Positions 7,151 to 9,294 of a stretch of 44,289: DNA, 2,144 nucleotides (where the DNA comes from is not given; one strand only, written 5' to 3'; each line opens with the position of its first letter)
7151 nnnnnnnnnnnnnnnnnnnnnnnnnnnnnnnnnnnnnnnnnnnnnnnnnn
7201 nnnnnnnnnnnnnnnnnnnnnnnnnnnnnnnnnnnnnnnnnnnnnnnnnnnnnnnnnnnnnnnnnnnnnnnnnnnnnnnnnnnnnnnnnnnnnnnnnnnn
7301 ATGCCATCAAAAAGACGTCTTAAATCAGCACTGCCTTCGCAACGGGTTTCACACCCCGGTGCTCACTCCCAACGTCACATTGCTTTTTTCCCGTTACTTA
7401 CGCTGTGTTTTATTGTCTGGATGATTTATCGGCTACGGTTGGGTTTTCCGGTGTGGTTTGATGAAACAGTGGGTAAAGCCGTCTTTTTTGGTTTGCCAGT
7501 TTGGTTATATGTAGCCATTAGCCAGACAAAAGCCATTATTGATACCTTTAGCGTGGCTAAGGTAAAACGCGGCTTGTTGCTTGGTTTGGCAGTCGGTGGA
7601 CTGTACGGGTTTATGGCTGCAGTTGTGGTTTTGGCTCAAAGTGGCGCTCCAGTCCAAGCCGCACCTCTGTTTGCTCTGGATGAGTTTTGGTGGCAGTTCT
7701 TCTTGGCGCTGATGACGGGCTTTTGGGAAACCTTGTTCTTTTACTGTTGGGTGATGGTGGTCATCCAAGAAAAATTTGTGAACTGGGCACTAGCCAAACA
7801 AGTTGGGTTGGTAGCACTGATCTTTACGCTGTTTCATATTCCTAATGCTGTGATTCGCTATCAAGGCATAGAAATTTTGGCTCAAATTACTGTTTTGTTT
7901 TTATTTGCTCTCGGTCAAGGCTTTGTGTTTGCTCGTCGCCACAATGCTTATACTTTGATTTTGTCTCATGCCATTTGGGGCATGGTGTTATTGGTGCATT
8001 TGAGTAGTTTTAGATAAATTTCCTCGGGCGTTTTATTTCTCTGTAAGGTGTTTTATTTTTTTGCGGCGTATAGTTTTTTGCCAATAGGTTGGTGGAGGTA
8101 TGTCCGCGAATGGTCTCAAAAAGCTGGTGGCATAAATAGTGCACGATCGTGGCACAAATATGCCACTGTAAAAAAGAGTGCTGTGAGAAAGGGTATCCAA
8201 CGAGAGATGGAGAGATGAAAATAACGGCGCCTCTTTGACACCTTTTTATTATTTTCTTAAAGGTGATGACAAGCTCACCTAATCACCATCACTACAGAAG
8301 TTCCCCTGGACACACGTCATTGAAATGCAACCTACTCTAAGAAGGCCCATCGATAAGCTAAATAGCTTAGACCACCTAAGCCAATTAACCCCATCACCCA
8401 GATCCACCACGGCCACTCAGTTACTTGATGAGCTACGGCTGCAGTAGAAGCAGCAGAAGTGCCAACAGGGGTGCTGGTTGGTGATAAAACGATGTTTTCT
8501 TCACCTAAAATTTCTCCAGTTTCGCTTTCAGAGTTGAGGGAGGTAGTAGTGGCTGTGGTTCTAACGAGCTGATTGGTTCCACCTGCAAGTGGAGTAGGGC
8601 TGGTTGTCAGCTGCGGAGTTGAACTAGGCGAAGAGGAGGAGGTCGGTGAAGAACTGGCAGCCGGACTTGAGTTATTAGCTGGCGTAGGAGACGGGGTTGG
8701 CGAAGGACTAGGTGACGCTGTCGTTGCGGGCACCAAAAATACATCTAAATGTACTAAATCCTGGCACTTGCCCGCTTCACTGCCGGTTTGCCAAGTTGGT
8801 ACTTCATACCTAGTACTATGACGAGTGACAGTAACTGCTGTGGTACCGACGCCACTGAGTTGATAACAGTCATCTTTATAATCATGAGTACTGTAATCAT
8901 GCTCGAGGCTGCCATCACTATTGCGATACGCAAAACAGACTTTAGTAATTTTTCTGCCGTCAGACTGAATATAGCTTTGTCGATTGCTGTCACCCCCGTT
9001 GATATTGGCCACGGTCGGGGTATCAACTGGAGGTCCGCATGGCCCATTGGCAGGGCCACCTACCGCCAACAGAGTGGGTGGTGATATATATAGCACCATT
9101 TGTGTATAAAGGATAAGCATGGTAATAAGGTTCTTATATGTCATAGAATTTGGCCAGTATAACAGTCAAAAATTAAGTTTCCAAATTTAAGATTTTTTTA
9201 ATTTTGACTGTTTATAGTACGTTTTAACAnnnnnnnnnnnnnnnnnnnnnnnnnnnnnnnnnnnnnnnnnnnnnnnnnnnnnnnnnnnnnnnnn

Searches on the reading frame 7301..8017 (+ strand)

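Call 10: search_protein_families(library=pfam, proteins=[window:7301-8017:+], max_evalue=0.01)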
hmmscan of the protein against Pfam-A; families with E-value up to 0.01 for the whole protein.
window:7301-8017:+ (238 aa): 2 families
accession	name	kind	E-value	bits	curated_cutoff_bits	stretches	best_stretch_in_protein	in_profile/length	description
PF02517.21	Rce1-like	-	2.7e-07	31.2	22.4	1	128-227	4-91/93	Type II CAAX prenyl endopeptidase Rce1-like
PF10247.14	Romo1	-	0.0028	18.5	27.6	1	86-117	4-35/66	Reactive mitochondrial oxygen species modulator 1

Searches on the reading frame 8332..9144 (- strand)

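Call 10: search_protein_families(library=pfam, proteins=[window:8332-9144:-], max_evalue=0.01)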
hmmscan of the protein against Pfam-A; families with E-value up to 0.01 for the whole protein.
window:8332-9144:- (270 aa): 1 family
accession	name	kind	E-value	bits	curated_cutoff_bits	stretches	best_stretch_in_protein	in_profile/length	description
PF15358.11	TSKS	-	0.009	15.4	27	0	127-239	8-93/395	Testis-specific serine kinase substrate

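Call 88: search_protein_families(library=padloc, proteins=[window:8332-9144:-], max_evalue=0.01)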
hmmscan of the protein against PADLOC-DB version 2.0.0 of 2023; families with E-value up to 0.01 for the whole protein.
window:8332-9144:- (270 aa): 0 families
